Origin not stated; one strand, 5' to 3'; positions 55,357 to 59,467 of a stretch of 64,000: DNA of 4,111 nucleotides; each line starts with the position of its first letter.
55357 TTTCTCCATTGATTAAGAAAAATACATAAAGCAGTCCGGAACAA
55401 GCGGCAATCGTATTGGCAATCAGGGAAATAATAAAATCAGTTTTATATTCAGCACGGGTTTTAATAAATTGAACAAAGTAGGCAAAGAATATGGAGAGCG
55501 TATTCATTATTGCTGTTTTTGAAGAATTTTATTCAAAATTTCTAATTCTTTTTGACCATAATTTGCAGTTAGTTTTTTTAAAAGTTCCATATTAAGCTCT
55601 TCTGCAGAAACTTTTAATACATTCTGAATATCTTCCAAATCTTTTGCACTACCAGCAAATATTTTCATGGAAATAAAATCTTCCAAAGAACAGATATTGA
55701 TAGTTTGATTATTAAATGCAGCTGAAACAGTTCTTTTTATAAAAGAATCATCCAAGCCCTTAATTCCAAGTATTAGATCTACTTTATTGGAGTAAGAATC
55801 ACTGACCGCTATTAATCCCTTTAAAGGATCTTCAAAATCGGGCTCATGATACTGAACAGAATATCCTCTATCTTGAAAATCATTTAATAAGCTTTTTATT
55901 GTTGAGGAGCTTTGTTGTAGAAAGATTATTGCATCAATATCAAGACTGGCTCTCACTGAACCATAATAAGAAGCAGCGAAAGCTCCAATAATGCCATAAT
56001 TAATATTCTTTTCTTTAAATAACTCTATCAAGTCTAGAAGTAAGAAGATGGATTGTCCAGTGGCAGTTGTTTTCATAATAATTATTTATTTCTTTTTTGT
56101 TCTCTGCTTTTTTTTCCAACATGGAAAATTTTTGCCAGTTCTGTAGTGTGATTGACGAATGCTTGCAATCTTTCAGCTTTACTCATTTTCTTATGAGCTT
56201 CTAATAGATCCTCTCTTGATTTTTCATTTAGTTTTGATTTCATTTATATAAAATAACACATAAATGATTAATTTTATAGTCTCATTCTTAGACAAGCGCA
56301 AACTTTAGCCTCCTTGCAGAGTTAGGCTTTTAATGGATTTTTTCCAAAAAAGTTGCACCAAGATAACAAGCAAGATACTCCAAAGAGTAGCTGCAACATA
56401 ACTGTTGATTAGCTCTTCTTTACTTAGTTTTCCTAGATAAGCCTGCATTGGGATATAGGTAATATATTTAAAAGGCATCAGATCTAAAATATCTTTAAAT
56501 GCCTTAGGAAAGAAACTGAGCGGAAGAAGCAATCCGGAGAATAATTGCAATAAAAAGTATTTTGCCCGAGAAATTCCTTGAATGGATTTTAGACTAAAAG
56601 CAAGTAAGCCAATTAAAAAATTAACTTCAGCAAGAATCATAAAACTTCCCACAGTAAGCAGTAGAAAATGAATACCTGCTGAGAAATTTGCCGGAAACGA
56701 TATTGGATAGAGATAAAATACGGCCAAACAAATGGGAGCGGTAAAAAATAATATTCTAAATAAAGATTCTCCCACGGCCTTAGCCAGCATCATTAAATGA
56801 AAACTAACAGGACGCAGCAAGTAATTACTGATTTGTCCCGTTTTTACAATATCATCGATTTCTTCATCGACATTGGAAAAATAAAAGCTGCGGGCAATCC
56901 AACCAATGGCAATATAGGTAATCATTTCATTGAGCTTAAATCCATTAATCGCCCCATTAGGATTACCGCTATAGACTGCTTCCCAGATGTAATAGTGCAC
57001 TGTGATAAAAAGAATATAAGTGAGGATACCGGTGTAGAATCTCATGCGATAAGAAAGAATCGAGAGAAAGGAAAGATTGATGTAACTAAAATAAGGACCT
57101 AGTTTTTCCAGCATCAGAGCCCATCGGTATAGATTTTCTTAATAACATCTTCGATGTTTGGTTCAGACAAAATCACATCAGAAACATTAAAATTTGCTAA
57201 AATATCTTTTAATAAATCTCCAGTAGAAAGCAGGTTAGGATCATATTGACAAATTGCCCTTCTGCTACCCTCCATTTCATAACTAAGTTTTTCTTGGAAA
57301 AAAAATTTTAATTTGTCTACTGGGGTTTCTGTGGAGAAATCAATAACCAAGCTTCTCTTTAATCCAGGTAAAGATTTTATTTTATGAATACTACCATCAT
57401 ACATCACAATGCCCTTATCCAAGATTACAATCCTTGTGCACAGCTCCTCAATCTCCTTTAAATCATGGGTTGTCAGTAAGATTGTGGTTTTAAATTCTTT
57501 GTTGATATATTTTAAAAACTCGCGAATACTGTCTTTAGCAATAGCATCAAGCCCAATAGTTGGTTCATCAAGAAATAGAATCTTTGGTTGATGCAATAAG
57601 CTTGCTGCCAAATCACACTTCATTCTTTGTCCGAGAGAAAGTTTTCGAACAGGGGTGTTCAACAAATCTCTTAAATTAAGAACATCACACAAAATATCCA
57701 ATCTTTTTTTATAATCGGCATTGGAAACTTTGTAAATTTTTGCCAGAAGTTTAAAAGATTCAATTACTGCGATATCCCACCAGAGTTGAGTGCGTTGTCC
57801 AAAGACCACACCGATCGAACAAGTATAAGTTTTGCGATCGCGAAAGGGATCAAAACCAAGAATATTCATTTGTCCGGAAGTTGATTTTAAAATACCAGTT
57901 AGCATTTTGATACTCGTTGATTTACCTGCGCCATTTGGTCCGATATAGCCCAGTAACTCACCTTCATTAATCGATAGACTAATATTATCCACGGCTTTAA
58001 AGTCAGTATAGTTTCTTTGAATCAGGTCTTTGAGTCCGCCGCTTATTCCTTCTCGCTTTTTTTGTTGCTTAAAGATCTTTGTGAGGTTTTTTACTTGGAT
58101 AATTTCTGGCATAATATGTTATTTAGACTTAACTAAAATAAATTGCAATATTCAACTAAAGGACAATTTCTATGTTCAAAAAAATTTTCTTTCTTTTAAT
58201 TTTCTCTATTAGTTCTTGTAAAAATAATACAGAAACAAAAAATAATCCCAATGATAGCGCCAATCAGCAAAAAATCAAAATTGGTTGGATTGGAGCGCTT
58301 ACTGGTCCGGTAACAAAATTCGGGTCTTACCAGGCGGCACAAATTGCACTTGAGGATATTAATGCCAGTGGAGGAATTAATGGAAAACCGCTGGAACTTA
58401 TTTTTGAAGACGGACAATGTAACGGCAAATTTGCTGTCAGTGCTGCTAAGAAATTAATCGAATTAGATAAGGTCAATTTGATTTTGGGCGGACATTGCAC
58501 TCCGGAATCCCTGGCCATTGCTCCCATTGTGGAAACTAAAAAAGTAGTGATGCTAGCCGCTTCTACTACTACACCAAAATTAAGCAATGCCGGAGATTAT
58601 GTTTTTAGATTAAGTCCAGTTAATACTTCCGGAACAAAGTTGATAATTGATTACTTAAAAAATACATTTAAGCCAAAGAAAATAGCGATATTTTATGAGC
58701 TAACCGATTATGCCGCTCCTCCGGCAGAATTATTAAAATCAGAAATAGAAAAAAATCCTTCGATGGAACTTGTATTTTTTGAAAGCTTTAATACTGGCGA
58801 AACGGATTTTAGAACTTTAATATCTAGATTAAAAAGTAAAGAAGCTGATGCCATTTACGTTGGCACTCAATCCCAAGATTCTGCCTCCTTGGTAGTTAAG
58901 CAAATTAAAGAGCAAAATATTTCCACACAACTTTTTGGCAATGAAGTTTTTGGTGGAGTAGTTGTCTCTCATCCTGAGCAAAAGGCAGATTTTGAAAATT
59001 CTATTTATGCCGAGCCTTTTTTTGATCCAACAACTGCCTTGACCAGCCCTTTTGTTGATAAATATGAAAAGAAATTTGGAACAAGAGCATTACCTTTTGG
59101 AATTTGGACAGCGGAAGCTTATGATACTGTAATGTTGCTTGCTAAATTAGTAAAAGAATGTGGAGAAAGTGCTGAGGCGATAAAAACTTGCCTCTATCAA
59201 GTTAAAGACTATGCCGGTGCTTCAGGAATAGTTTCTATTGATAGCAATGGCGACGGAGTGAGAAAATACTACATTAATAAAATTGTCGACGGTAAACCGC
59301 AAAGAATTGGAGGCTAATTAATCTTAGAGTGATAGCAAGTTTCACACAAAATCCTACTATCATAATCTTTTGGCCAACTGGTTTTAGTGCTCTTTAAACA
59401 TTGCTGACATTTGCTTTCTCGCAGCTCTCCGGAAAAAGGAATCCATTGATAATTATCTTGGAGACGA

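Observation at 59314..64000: Bacillithiol operon bshC-bshB-bshA followed directly (18 nt) by Cys-rich copy E, in a diderm-type genome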

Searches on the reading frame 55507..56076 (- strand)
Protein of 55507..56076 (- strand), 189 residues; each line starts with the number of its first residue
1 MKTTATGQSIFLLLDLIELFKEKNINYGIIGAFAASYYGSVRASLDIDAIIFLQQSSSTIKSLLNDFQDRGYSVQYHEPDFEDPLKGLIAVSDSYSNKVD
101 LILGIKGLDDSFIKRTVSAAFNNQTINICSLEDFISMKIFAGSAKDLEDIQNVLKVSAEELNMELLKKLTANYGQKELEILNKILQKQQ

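Call 40: search_protein_families(library=ncbifam, proteins=[window:55507-56076:-], max_evalue=0.001)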
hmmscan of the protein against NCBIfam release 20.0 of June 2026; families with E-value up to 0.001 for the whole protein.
window:55507-56076:- (189 aa): 0 families

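Call 48: search_protein_families(library=pfam, proteins=[window:55507-56076:-], max_evalue=0.01)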
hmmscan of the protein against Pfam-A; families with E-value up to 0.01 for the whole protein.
window:55507-56076:- (189 aa): 2 families
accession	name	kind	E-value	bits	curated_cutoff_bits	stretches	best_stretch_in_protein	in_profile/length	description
PF19502.5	DUF6036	-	1.1e-08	35.5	23.6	1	22-181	16-144/164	Nucleotidyltransferase of unknown function (DUF6036)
PF09970.15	DUF2204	-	0.00012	22.3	20.3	1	21-186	13-180/181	Nucleotidyl transferase of unknown function (DUF2204)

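Call 58: search_protein_families(library=padloc, proteins=[window:55507-56076:-], max_evalue=0.01)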
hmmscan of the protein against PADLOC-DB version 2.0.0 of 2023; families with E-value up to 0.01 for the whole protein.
window:55507-56076:- (189 aa): 0 families

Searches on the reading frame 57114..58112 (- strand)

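Call 40: search_protein_families(library=ncbifam, proteins=[window:57114-58112:-], max_evalue=0.001)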
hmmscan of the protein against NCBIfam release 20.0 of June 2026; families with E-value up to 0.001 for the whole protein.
window:57114-58112:- (332 aa): 186 families (the best 25 are shown)
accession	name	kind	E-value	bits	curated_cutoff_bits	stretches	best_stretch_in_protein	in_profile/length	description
TIGR01188.1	drrA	subfamily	2.5e-64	217.5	312.45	1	34-250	2-216/302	daunorubicin resistance ABC transporter, ATP-binding protein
TIGR03522.1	GldA_ABC_ATP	equivalog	8.7e-49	166.6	402.6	1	31-276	8-249/301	gliding motility-associated ABC transporter ATP-binding subunit GldA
NF033858.1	ABC2_perm_RbbA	equivalog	3.4e-47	160.9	1050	1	27-245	269-484/909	ribosome-associated ATPase/putative transporter RbbA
TIGR03864.1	PQQ_ABC_ATP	hypoth_equivalog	6.1e-47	160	302.25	1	31-246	7-220/236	ABC transporter, ATP-binding subunit, PQQ-dependent alcohol dehydrogenase system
TIGR00968.1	3a0106s01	subfamily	6.5e-39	133.9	342.75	1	31-250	6-223/237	sulfate ABC transporter ATP-binding protein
NF010060.0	PRK13537.1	equivalog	1.3e-37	129.4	521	1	31-244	21-232/314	nodulation factor ABC transporter ATP-binding protein NodI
TIGR03740.1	galliderm_ABC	subfamily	2.9e-37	128.5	309.75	1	31-250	6-216/223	lantibiotic protection ABC transporter ATP-binding subunit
TIGR04521.1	ECF_ATPase_2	equivalog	4e-37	127.8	330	1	36-245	16-232/279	energy-coupling factor transporter ATPase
TIGR04406.1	LPS_export_lptB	equivalog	3.4e-36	124.7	240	1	31-247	7-224/239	LPS export ABC transporter ATP-binding protein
NF040933.2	ABC_arch_GlcV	equivalog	7.1e-36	123.8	450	1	31-248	12-232/357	glucose ABC transporter ATP-binding protein GlcV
NF010059.0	PRK13536.1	equivalog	1.7e-35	122.4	549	1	31-244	49-260/342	nodulation factor ABC transporter ATP-binding protein NodI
TIGR01288.1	nodI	equivalog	1e-33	116.7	424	1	31-243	10-220/303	nodulation factor ABC transporter ATP-binding protein NodI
TIGR04520.1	ECF_ATPase_1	equivalog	1.8e-33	116.1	315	1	36-247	11-225/269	energy-coupling factor transporter ATPase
NF008233.0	PRK11000.1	equivalog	4.6e-33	114.5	568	1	31-240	9-216/369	maltose/maltodextrin ABC transporter ATP-binding protein MalK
NF043075.1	MMSYN1_0197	equivalog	1.2e-32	113.2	550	1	31-249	8-224/341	spermidine/putrescine ABC transporter ATP-binding protein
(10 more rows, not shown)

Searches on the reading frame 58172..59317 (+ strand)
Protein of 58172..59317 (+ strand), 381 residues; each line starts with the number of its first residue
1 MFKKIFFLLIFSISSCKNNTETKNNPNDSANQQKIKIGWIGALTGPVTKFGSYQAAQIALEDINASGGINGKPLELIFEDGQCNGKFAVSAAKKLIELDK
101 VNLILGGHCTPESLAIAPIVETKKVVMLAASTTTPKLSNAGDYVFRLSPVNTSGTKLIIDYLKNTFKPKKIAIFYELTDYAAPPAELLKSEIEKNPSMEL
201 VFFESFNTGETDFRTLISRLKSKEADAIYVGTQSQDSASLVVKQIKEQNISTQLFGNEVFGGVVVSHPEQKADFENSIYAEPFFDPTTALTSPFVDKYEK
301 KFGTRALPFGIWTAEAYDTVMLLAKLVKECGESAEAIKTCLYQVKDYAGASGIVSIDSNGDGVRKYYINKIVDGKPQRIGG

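Call 40: search_protein_families(library=ncbifam, proteins=[window:58172-59317:+], max_evalue=0.001)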
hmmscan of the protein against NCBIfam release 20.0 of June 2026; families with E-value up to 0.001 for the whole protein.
window:58172-59317:+ (381 aa): 3 families
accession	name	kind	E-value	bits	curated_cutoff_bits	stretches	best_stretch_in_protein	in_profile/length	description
NF011933.0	PRK15404.1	subfamily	1.2e-42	146.3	477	1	29-361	21-349/370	high-affinity branched-chain amino acid ABC transporter substrate-binding protein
TIGR03407.1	urea_ABC_UrtA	exception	7.2e-21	74.5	492.75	1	35-370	1-338/361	urea ABC transporter substrate-binding protein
TIGR03669.1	urea_ABC_arch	equivalog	6.9e-16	58.2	494.8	1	51-359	19-323/375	urea ABC transporter substrate-binding protein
